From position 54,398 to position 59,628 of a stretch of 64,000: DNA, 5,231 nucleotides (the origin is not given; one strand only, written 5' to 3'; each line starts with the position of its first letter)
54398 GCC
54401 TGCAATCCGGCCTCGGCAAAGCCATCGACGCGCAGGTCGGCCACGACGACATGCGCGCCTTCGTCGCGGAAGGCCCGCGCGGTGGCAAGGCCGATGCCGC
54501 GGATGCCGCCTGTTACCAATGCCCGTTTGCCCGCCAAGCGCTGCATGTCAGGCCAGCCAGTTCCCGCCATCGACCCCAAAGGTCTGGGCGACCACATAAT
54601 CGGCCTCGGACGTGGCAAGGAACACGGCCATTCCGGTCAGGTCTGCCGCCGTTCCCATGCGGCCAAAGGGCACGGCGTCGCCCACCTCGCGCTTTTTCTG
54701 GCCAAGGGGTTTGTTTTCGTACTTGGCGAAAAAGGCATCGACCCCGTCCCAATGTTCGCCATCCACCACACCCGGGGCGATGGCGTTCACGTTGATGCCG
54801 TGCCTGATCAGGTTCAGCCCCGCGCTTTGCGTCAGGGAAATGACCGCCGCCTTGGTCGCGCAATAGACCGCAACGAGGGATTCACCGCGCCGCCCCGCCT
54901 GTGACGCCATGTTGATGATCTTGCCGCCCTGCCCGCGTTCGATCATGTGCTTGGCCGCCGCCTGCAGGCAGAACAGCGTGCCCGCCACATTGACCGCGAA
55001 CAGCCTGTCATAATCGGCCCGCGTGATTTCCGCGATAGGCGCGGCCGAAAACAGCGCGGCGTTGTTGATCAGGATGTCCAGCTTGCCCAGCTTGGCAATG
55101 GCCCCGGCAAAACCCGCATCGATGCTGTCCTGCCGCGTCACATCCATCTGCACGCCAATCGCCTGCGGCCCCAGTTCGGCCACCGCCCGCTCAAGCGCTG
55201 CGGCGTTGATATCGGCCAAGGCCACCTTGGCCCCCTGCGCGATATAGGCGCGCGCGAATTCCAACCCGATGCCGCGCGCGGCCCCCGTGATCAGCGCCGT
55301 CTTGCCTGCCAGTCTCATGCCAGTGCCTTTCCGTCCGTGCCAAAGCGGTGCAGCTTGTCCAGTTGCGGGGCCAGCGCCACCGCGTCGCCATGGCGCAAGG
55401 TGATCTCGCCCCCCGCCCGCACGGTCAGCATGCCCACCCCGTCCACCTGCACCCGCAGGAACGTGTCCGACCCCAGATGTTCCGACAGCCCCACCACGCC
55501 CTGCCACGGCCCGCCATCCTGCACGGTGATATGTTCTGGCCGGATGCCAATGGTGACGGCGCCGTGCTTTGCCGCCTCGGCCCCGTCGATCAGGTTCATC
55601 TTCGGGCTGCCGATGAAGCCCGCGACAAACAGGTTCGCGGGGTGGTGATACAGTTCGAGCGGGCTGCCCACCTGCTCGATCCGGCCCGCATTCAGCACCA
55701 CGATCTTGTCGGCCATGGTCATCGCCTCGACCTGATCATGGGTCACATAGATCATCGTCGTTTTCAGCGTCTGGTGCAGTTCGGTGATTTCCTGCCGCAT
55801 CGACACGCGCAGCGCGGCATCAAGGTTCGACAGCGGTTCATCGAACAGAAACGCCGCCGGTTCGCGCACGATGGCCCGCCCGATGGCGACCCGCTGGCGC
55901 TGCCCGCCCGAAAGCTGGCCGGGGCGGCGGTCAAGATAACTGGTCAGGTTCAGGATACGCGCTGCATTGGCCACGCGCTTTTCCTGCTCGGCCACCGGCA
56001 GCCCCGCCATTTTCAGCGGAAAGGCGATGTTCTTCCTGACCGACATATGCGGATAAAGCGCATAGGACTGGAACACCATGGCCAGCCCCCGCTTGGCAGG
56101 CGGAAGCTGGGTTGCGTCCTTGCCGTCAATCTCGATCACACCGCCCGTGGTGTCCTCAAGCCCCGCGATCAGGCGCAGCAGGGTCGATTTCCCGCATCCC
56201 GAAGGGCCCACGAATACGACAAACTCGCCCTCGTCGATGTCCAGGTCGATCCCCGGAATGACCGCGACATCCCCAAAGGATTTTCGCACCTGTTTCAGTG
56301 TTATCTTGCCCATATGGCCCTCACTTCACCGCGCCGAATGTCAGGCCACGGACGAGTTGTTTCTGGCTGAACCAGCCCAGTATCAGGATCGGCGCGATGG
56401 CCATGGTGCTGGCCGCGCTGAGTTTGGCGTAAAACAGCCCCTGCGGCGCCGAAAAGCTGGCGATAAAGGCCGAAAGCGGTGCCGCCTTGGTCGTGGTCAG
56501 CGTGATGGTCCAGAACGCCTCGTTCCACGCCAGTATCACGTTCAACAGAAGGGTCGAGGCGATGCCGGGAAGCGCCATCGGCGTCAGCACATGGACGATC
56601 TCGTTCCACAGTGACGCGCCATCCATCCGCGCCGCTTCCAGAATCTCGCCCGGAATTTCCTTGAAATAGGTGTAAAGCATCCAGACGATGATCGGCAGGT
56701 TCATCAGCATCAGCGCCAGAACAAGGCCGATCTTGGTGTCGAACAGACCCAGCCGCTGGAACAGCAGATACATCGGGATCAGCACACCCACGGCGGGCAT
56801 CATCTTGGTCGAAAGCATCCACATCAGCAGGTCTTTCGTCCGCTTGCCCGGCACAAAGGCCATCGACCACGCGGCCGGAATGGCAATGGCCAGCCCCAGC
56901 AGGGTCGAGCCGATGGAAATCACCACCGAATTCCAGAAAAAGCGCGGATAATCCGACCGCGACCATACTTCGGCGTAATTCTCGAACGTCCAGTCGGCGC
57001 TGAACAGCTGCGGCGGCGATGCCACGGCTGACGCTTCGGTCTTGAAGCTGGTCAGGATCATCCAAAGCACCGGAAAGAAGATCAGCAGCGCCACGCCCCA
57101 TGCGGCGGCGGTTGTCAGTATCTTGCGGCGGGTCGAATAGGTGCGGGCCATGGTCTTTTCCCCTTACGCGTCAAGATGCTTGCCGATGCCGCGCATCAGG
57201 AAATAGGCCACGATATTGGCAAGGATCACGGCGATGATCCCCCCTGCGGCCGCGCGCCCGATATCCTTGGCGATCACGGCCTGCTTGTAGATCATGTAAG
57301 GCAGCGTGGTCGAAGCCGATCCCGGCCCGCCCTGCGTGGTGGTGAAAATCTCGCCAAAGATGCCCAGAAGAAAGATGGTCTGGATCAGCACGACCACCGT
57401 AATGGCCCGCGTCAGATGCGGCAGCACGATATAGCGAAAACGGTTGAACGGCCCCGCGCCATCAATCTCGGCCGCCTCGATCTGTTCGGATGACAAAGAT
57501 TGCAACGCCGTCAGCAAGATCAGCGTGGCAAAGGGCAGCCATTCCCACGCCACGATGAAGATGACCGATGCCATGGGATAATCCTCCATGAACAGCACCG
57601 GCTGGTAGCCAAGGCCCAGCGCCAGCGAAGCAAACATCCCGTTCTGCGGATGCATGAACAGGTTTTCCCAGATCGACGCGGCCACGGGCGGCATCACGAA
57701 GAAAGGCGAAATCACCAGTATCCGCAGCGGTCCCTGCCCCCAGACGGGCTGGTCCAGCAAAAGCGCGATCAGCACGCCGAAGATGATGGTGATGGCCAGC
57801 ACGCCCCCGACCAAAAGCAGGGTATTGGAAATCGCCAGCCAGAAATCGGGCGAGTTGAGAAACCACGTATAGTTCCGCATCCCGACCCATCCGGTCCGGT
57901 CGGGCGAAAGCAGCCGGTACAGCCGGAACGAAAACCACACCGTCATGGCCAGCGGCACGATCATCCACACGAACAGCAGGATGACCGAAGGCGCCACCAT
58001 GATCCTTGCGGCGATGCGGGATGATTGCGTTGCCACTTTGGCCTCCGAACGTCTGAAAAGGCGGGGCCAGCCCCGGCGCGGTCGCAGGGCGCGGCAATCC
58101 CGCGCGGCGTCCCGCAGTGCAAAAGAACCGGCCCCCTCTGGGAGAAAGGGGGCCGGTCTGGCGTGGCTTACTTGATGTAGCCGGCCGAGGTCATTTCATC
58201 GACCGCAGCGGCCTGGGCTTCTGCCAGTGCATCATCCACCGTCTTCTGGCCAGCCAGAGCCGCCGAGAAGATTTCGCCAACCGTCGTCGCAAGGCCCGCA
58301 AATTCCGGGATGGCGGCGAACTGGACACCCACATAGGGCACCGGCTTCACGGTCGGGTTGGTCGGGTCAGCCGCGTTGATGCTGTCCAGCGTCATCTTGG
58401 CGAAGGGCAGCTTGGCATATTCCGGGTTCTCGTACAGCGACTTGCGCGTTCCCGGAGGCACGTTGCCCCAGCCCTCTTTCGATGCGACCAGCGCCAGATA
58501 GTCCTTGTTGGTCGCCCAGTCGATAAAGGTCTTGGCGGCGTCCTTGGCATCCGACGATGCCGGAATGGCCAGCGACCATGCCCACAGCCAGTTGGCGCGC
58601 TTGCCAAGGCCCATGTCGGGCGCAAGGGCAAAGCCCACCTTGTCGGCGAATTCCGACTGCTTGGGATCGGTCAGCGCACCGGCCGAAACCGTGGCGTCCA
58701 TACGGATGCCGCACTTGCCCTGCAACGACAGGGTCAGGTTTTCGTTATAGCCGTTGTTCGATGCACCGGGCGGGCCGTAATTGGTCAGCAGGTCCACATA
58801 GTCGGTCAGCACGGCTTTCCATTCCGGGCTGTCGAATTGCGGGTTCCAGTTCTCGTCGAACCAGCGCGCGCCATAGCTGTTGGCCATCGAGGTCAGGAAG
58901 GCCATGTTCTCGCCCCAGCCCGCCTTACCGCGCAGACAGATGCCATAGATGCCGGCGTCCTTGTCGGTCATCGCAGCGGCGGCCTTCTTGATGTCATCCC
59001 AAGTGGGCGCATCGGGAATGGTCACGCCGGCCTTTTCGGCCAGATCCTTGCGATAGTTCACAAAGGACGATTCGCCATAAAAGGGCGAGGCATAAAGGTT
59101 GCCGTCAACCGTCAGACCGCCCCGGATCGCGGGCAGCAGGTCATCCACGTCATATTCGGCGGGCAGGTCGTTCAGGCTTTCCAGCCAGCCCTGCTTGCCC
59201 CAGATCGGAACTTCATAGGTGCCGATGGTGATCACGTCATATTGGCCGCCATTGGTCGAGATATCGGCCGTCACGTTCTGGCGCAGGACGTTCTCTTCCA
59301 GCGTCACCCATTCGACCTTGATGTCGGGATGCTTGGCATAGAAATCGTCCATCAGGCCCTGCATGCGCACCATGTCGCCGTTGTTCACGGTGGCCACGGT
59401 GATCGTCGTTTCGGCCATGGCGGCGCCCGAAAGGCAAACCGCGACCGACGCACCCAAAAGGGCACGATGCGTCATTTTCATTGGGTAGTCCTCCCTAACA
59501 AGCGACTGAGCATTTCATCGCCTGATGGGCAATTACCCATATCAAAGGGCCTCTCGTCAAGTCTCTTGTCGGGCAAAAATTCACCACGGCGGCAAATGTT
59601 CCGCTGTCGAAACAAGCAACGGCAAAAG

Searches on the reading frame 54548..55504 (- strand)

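Call 79: search_protein_families(library=pfam, proteins=[window:54548-55504:-], max_evalue=0.0001)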
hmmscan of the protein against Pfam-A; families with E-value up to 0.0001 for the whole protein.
window:54548-55504:- (318 aa): 3 families
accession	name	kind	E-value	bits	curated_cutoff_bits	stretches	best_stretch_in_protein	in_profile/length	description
PF00106.31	adh_short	-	1.5e-55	188.2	26.6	1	68-252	1-187/195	short chain dehydrogenase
PF13561.12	adh_short_C2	-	4.5e-53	180.7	27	1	74-314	1-234/236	Enoyl-(Acyl carrier protein) reductase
PF08659.16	KR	-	3.7e-08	33.9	22.6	1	69-226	2-161/180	KR domain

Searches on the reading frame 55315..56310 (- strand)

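Call 79: search_protein_families(library=pfam, proteins=[window:55315-56310:-], max_evalue=0.0001)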
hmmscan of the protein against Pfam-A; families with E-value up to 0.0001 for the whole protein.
window:55315-56310:- (331 aa): 4 families
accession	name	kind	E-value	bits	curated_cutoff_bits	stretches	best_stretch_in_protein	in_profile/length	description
PF00005.33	ABC_tran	-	1.3e-33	116.9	25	1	20-160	3-136/137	ABC transporter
PF08402.16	TOBE_2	-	1.7e-10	41.3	21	1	254-323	1-76/76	TOBE domain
PF17912.7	OB_MalK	-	4.4e-06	27.9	27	0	246-261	38-53/53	MalK OB fold domain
PF13304.12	AAA_21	-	6.2e-06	26.9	27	0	30-53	1-24/304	AAA domain, putative AbiEii toxin, Type IV TA system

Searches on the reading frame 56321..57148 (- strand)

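Call 79: search_protein_families(library=pfam, proteins=[window:56321-57148:-], max_evalue=0.0001)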
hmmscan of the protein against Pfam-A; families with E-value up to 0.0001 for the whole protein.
window:56321-57148:- (275 aa): 1 family
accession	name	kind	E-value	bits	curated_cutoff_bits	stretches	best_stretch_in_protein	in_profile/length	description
PF00528.27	BPD_transp_1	-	3.9e-17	63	26.4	1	89-262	1-175/184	Binding-protein-dependent transport system inner membrane component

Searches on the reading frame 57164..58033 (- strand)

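Call 79: search_protein_families(library=pfam, proteins=[window:57164-58033:-], max_evalue=0.0001)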
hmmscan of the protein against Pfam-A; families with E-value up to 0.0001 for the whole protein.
window:57164-58033:- (289 aa): 1 family
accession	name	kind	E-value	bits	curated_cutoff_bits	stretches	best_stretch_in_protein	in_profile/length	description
PF00528.27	BPD_transp_1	-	1.4e-13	51.4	26.4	1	84-285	3-180/184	Binding-protein-dependent transport system inner membrane component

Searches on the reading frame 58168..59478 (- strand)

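Call 79: search_protein_families(library=pfam, proteins=[window:58168-59478:-], max_evalue=0.0001)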
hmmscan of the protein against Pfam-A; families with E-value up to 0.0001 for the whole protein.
window:58168-59478:- (436 aa): 1 family
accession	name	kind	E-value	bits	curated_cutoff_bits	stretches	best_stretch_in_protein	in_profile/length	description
PF01547.30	SBP_bac_1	-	1.1e-55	190.3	26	1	39-327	10-305/307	Bacterial extracellular solute-binding protein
